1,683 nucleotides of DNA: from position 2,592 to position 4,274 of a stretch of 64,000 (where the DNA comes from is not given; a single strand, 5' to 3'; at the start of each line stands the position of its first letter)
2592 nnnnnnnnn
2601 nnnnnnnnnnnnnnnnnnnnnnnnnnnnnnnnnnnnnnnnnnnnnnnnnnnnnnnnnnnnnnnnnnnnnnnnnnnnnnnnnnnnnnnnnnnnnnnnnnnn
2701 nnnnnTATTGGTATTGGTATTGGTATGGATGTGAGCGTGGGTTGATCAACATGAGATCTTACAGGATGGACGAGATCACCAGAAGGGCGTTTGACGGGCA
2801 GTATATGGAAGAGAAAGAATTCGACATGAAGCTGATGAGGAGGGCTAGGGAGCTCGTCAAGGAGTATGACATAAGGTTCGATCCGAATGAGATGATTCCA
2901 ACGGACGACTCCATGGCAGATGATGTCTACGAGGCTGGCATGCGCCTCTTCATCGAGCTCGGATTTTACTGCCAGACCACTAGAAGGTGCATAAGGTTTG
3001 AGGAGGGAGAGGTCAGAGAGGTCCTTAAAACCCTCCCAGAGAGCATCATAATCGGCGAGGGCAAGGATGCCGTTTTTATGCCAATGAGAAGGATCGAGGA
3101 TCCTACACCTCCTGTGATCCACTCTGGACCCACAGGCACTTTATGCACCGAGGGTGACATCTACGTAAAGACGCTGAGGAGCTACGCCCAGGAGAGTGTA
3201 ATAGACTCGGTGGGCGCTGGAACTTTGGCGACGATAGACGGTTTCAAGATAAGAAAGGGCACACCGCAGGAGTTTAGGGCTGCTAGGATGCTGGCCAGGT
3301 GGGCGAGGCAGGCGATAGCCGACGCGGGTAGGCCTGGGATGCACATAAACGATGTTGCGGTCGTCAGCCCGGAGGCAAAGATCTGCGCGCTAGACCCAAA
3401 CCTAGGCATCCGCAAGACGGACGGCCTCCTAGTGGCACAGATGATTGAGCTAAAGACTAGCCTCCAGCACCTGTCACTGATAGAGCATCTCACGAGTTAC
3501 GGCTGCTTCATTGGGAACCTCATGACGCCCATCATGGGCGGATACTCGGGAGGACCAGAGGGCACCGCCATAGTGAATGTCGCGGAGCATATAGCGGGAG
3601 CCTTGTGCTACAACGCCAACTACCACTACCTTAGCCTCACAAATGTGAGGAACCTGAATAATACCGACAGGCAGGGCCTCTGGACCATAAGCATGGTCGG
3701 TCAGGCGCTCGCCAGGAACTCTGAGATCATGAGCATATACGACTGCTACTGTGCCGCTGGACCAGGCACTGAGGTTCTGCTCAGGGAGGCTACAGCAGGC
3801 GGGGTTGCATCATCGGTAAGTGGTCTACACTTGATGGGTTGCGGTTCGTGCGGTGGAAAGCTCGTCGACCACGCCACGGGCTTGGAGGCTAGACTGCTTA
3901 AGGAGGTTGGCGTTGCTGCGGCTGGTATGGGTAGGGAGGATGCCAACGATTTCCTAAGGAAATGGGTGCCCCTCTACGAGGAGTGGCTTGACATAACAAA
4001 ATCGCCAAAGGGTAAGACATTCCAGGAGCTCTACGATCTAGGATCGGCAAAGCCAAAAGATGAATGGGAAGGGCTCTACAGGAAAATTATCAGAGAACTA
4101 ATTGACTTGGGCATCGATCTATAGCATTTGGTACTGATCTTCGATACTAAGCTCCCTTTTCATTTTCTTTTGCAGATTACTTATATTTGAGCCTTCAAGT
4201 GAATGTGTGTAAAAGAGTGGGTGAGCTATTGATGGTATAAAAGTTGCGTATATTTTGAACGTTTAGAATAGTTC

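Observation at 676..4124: Corrinoid protein plus two tandem pyrrolysine-free MtmB-family methyltransferases: a methyl-transfer module of unknown substrate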

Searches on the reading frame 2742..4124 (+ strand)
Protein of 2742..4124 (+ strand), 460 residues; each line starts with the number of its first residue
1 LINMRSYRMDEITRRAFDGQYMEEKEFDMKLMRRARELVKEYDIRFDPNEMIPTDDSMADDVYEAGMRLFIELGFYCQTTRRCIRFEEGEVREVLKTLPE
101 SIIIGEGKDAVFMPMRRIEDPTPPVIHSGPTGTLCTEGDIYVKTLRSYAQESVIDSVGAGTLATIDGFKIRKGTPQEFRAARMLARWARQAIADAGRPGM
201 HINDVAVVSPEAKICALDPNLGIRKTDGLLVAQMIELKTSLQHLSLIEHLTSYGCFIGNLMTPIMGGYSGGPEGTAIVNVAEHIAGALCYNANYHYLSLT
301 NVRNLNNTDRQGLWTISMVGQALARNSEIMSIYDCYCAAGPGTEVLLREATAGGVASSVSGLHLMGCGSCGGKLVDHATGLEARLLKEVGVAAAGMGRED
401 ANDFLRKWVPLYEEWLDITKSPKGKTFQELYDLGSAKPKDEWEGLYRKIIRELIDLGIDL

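Call 3: search_protein_families(library=pfam, proteins=[window:2742-4124:+], max_evalue=0.01)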
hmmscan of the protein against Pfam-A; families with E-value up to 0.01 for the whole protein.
window:2742-4124:+ (460 aa): 1 family
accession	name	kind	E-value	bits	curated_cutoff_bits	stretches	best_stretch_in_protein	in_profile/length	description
PF05369.18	MtmB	-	7.8e-103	345.1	25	1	12-458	6-450/450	Monomethylamine methyltransferase MtmB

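Call 4: search_protein_families(library=ncbifam, proteins=[window:2742-4124:+], max_evalue=0.01)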
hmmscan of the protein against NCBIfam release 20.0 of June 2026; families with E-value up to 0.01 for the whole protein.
window:2742-4124:+ (460 aa): 0 families

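Call 6: search_solved_structures(query=window:2742-4124:+, show_alignments=1, max_evalue=0.001)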
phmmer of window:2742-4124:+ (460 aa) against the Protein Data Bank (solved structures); distinct sequences matched with E-value up to 0.001: 2.
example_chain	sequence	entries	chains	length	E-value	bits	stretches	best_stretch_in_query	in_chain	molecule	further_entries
1tv2_A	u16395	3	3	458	3.3e-71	243.4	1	11-458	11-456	Monomethylamine methyltransferase mtmB1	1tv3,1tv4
1l2q_A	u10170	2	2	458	4e-71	243.1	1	11-458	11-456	monomethylamine methyltransferase | Monomethylamine methyltransferase mtmB1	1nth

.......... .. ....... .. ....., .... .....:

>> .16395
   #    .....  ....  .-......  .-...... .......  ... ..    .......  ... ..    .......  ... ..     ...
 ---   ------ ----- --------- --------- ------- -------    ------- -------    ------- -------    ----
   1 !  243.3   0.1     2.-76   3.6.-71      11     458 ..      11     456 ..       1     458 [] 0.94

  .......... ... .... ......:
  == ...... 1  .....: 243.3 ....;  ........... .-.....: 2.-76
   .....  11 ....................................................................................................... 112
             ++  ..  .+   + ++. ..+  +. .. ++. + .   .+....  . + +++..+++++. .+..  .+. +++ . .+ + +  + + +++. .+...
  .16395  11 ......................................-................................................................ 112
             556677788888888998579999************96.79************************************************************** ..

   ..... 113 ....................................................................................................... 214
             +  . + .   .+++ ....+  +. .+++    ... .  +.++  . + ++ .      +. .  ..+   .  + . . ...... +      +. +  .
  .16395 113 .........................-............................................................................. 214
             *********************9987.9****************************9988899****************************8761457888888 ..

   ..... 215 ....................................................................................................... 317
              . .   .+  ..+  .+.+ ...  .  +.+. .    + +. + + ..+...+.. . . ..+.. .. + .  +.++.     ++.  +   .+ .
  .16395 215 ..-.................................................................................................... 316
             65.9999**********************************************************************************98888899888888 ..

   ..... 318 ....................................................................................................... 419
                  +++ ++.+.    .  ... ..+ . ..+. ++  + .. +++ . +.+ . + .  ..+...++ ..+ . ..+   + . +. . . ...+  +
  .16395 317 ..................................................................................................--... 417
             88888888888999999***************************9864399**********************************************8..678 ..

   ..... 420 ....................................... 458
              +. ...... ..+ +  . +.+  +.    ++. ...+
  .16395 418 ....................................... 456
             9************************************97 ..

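Call 49: find_homologous_proteins(query=window:2742-4124:+, max_evalue=1e-10)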
Query window:2742-4124:+ (460 aa): 377 proteins with E <= 1e-10 among 8000 candidates; the best 120 are listed.
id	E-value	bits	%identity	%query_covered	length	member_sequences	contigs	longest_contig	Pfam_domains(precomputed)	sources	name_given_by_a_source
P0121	4.6e-289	976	91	100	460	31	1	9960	PF05369.19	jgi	jgi:methylamine--corrinoid protein Co-methyltransferase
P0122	1.2e-256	870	80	98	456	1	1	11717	PF05369.19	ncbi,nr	ncbi:MAG: monomethylamine:corrinoid methyltransferase [Candidatus Methanomethyliaceae archaeon]|nr:m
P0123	1.5e-256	869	80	99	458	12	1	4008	PF05369.19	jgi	-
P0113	4.9e-256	868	80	98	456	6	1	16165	PF05369.19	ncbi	ncbi:MAG: monomethylamine:corrinoid methyltransferase [Candidatus Methanomethylicaceae archaeon]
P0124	4.3e-249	845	78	99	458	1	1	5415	PF05369.19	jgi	-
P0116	2.0e-247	839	76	99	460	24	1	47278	PF05369.19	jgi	-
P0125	6.7e-246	834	78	99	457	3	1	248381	PF05369.19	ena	-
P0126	9.1e-242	821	76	99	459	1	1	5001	PF05369.19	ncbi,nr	ncbi:MAG: monomethylamine:corrinoid methyltransferase [Candidatus Methanomethylicus sp.]|nr:monometh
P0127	1.7e-241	820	75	99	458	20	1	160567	PF05369.19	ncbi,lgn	ncbi:MAG: monomethylamine:corrinoid methyltransferase [Candidatus Methanosuratincola sp.]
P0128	2.7e-240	816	75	99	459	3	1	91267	PF05369.19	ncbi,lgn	-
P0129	2.7e-240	816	75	99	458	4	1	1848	PF05369.19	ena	-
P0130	8.7e-240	814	75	99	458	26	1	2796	PF05369.19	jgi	jgi:methylamine--corrinoid protein Co-methyltransferase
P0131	2.5e-237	806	74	99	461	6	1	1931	PF05369.19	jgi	-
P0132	2.0e-234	796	72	99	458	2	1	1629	PF05369.19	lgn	-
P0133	8.9e-234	794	73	100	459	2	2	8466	PF05369.19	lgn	-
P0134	4.1e-232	789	73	98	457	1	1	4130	PF05369.19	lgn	-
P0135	2.2e-230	783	73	98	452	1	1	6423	PF05369.19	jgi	jgi:methylamine--corrinoid protein Co-methyltransferase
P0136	4.5e-230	782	70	99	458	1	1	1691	PF05369.19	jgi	jgi:methylamine--corrinoid protein Co-methyltransferase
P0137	4.7e-228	775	72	99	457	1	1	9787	PF05369.19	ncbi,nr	ncbi:MAG: monomethylamine:corrinoid methyltransferase [Candidatus Verstraetearchaeota archaeon]|nr:m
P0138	6.4e-182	623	59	98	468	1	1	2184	PF05369.19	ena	-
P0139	4.5e-171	588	56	99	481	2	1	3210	PF05369.19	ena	-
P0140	1.8e-150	520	61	80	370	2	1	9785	PF05369.19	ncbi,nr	ncbi:MAG: monomethylamine:corrinoid methyltransferase, partial [Candidatus Korarchaeota archaeon]|nr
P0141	2.2e-144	500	50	98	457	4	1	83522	PF05369.19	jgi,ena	-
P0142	8.0e-144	498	50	98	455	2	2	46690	PF05369.19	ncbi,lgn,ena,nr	ncbi:MAG TPA: monomethylamine:corrinoid methyltransferase [Desulfurococcales archaeon]|nr:monomethyl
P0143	1.5e-142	493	82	57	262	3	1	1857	PF05369.19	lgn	-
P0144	1.6e-137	477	49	99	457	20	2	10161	PF05369.19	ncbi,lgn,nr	ncbi:MAG: monomethylamine:corrinoid methyltransferase [Anaerolineae bacterium]|nr:monomethylamine:co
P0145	9.3e-137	474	77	57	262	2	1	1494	PF05369.19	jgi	jgi:hypothetical protein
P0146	4.0e-136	472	50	96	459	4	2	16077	PF05369.19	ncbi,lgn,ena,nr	ncbi:MAG: hypothetical protein B6U73_00955 [Desulfurococcales archaeon ex4484_204]|nr:MAG: hypotheti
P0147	3.6e-134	466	47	99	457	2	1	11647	PF05369.19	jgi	-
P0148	3.3e-133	463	48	99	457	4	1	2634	PF05369.19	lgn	-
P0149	4.3e-133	462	48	98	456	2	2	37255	PF05369.19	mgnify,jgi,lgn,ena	mgnify:CR=1 FL=1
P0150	1.3e-132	461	49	99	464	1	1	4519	PF05369.19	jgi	jgi:methylamine--corrinoid protein Co-methyltransferase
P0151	2.0e-132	460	77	56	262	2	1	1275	PF05369.19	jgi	jgi:methylamine--corrinoid protein Co-methyltransferase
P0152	9.3e-132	458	48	99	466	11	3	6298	PF05369.19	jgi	jgi:methylamine--corrinoid protein Co-methyltransferase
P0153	1.5e-131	457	47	99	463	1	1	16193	PF05369.19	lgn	-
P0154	1.9e-131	457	46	99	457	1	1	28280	PF05369.19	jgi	jgi:methylamine--corrinoid protein Co-methyltransferase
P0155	2.0e-131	457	48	99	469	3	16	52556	PF05369.19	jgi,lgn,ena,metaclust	metaclust:\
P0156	2.9e-131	456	45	99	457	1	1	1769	PF05369.19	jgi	-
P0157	1.2e-130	454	47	99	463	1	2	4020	PF05369.19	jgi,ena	-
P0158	3.1e-130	453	48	99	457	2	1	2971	PF05369.19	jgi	-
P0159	3.3e-130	453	47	99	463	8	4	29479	PF05369.19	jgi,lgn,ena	jgi:methylamine--corrinoid protein Co-methyltransferase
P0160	4.7e-130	452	48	99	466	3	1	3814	PF05369.19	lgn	-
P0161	5.5e-130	452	46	99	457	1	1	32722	PF05369.19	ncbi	-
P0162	7.6e-130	452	47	100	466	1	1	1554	PF05369.19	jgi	jgi:methylamine---corrinoid protein Co-methyltransferase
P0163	1.3e-129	451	47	99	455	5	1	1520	PF05369.19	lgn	-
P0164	1.7e-129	450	48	99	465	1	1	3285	PF05369.19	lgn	-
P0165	3.0e-129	450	48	99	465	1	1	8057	PF05369.19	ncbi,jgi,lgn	jgi:methylamine--corrinoid protein Co-methyltransferase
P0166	3.4e-129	449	47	99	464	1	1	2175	PF05369.19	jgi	jgi:methylamine---corrinoid protein Co-methyltransferase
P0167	4.2e-129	449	75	55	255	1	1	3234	PF05369.19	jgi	-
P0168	4.3e-129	449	47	99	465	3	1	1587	PF05369.19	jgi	jgi:methylamine--corrinoid protein Co-methyltransferase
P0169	1.7e-128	447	46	99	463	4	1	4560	PF05369.19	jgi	jgi:methylamine--corrinoid protein Co-methyltransferase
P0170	4.4e-128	446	46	99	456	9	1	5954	PF05369.19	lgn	-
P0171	5.0e-128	446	47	99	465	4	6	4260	PF05369.19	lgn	-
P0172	7.6e-128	445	48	99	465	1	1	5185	PF05369.19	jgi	jgi:methylamine--corrinoid protein Co-methyltransferase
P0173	3.1e-127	443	46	98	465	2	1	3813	PF05369.19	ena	-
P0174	3.3e-127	443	46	99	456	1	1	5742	PF05369.19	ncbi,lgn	-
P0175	3.6e-127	443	47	99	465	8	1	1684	PF05369.19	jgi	-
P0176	5.9e-127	442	47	99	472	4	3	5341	PF05369.19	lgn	-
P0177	7.6e-127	442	48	99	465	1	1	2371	PF05369.19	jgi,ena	jgi:methylamine--corrinoid protein Co-methyltransferase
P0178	8.6e-127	442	47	99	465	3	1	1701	PF05369.19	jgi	jgi:methylamine---corrinoid protein Co-methyltransferase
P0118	1.3e-126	441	45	100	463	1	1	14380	PF05369.19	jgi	-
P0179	1.3e-126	441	47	99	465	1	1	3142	PF05369.19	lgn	-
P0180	1.3e-126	441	47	99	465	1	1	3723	PF05369.19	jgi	-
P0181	1.5e-126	441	48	99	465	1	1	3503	PF05369.19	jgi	-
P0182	1.5e-126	441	47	98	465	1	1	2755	PF05369.19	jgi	jgi:methylamine---corrinoid protein Co-methyltransferase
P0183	2.0e-126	440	48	99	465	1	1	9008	PF05369.19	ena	-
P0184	2.7e-126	440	46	99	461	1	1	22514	PF05369.19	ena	-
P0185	2.8e-126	440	48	99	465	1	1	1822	PF05369.19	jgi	-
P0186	3.3e-126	440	47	99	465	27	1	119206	PF05369.19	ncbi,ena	-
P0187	4.4e-126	439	46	99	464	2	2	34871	PF05369.19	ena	-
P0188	5.3e-126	439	47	99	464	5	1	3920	PF05369.19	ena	-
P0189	6.3e-126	439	46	98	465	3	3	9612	PF05369.19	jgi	jgi:methylamine---corrinoid protein Co-methyltransferase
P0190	9.7e-126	438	46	99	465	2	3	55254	PF05369.19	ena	-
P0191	9.7e-126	438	47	99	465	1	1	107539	PF05369.19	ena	-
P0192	1.2e-125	438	45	99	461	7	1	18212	PF05369.19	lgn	-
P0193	1.8e-125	437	47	99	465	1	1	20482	PF05369.19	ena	-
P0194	1.8e-125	437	47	99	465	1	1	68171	PF05369.19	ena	-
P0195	1.9e-125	437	47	99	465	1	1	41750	PF05369.19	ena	-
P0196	2.6e-125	437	47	99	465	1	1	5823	PF05369.19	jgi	jgi:methylamine--corrinoid protein Co-methyltransferase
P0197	3.0e-125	436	47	99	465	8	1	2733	PF05369.19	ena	-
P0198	4.0e-125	436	47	98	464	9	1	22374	PF05369.19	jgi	-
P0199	2.1e-124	434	46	99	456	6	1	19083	PF05369.19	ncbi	-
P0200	2.9e-124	433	45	99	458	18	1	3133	PF05369.19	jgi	-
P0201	3.2e-124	433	47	99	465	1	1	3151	PF05369.19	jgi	-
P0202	8.5e-124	432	45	99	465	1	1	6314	PF05369.19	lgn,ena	-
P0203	2.5e-123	430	46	99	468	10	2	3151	PF05369.19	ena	-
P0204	2.5e-123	430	46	99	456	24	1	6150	PF05369.19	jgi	jgi:methylamine--corrinoid protein Co-methyltransferase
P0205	2.8e-123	430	46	99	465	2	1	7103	PF05369.19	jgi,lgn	jgi:methylamine--corrinoid protein Co-methyltransferase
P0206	2.8e-123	430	47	99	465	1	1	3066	PF05369.19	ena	-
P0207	3.6e-123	430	45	99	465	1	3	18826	PF05369.19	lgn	-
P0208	8.3e-123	428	45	99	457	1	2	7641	PF05369.19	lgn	-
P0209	1.1e-122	428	45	99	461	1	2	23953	PF05369.19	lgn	-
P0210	2.9e-122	427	45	99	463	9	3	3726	PF05369.19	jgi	jgi:methylamine--corrinoid protein Co-methyltransferase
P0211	3.4e-122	426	45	99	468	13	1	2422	PF05369.19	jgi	jgi:methylamine--corrinoid protein Co-methyltransferase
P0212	1.3e-121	424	45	99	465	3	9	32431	PF05369.19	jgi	jgi:methylamine---corrinoid protein Co-methyltransferase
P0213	1.4e-121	424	45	99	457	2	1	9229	PF05369.19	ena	-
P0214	2.2e-121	424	45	99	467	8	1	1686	PF05369.19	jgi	jgi:methylamine--corrinoid protein Co-methyltransferase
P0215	2.6e-121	423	44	99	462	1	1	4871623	PF05369.19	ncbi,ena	-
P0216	5.7e-121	422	43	98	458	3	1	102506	PF05369.19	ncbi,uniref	ncbi:monomethylamine:corrinoid methyltransferase [Moorella naiadis]|uniref:monomethylamine:corrinoid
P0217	9.2e-121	422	45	99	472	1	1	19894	PF05369.19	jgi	jgi:methylamine---corrinoid protein Co-methyltransferase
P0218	3.7e-120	420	46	99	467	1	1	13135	PF05369.19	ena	-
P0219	1.3e-119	418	45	99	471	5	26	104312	PF05369.19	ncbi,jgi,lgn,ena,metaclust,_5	jgi:methylamine--corrinoid protein Co-methyltransferase|metaclust:\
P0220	1.9e-119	417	45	99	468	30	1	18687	PF05369.19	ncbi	-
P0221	1.9e-119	417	45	99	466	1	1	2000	PF05369.19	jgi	jgi:methylamine--corrinoid protein Co-methyltransferase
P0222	7.0e-119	415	43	99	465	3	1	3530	PF05369.19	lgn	-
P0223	7.7e-119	415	45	99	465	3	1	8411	PF05369.19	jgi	jgi:methylamine--corrinoid protein Co-methyltransferase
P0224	1.3e-118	415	44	99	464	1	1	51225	PF05369.19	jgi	jgi:methylamine---corrinoid protein Co-methyltransferase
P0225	1.6e-118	414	45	99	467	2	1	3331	PF05369.19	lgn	-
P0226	1.6e-118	414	45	99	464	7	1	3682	PF05369.19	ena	-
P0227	1.8e-118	414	45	98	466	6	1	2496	PF05369.19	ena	-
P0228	2.6e-118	414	45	98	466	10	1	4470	PF05369.19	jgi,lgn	jgi:methylamine--corrinoid protein Co-methyltransferase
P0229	3.3e-118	413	45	99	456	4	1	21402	PF05369.19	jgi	-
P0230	1.3e-117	411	45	99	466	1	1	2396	PF05369.19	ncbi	-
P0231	3.2e-117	410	44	99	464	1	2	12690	PF05369.19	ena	-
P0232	3.5e-117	410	45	99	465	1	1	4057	PF05369.19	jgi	jgi:methylamine--corrinoid protein Co-methyltransferase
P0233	3.6e-117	410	45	99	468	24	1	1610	PF05369.19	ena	-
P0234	4.0e-117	410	44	99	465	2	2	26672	PF05369.19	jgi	-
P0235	4.6e-117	409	44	99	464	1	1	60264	PF05369.19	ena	-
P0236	6.0e-117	409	44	99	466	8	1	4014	PF05369.19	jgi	jgi:methylamine--corrinoid protein Co-methyltransferase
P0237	6.2e-117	409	44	99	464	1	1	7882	PF05369.19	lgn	-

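Call 72: predict_structure(alignment_id=A2)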
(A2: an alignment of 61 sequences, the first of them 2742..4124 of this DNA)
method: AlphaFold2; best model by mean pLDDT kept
length: 460 residues; sequences in the alignment: 61
mean_pLDDT: 94.5   pTM: 0.93
mean pLDDT of the five models: 94.5, 94.5, 94.5, 94.5, 94.3
residues with pLDDT >= 90: 418; 70-90: 35; 50-70: 2; < 50: 5
segments of 3 or more residues with pLDDT < 50: 1-4
pLDDT, mean of each block of 10 residues (from residue 1): 59 95 97 98 97 97 99 97 96 95 98 98 96 91 97 94 93 94 97 97 91 95 96 92 95 96 91 98 96 94 85 98 98 94 97 98 91 90 97 98 98 91 96 96 98 95
secondary structure, 60 per line:
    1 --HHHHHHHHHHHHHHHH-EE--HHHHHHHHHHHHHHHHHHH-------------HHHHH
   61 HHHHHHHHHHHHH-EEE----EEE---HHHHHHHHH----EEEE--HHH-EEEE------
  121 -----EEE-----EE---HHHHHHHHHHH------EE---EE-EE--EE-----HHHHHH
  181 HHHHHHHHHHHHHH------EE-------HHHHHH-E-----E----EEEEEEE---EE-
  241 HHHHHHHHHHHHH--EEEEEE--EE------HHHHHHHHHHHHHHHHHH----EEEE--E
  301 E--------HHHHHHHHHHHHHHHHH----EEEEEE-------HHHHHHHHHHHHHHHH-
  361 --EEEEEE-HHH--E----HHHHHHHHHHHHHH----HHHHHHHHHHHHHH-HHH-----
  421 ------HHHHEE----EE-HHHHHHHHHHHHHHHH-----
elements in order: H3-18 H24-42 H56-73 E75-77 E82-84 H88-96 E101-104 E111-114 E126-128 H139-149 H175-194 H210-215 E228-234 H241-253 E256-261 H272-289 E294-297 H310-326 E331-336 H344-359 E363-368 H380-393 H398-411 H427-430 H440-455

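Call 89: find_encoding_contigs(protein=P0216, flank=8000, max_places=1)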
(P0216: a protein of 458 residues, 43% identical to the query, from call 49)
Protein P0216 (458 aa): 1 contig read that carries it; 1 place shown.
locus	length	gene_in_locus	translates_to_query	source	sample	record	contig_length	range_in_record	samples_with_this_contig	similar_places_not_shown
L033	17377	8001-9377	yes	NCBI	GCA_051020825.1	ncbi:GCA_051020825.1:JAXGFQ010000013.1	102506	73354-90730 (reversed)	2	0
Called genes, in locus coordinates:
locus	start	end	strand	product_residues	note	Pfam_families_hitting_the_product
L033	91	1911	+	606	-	PF02554:CstA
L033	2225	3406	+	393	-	PF01546:Peptidase_M20, PF07687:M20_dimer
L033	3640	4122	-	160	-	PF01442:Apolipoprotein (weak)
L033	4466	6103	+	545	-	PF07905:PucR, PF17853:GGDEF_2, PF13556:HTH_30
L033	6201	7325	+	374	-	PF02608:Bmp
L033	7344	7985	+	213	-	PF02607:B12-binding_2, PF02310:B12-binding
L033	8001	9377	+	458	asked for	PF05369:MtmB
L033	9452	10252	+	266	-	PF00809:Pterin_bind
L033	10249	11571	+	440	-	PF01979:Amidohydro_1, PF07969:Amidohydro_3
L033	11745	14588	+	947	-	PF01799:Fer2_2, PF01315:Ald_Xan_dh_C, PF02738:MoCoBD_1, PF20256:MoCoBD_2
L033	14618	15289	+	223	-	PF03358:FMN_red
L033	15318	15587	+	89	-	-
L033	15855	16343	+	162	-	PF00111:Fer2, PF01799:Fer2_2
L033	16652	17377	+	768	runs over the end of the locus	PF01315:Ald_Xan_dh_C, PF02738:MoCoBD_1, PF20256:MoCoBD_2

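Call 90: find_encoding_contigs(protein=P0215, flank=9000, max_places=1)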
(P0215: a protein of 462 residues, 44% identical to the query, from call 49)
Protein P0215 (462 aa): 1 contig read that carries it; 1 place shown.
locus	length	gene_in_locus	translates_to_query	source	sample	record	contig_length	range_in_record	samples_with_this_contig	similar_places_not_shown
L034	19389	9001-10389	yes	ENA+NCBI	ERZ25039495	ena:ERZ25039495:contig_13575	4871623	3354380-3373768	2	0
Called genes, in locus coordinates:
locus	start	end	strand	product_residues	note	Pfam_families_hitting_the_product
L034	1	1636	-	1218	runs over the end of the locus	PF00082:Peptidase_S8, PF02225:PA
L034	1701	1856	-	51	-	-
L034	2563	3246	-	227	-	PF00753:Lactamase_B, PF13483:Lactamase_B_3, PF12706:Lactamase_B_2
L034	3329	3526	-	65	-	-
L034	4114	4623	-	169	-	-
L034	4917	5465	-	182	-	PF04264:YceI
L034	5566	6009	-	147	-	PF01047:MarR, PF12802:MarR_2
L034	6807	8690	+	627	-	PF00111:Fer2 (faint), PF17650:RACo_linker, PF17651:Raco_middle, PF14574:RACo_C_ter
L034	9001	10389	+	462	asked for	PF05369:MtmB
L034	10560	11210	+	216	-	PF02607:B12-binding_2, PF02310:B12-binding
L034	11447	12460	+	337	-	PF02608:Bmp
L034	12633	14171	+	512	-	PF00005:ABC_tran, PF13304:AAA_21 (faint), PF00005:ABC_tran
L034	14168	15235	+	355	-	PF02653:BPD_transp_2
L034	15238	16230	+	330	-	PF02653:BPD_transp_2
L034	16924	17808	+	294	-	PF02574:S-methyl_trans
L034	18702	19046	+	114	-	PF07238:PilZ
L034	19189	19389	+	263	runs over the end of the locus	-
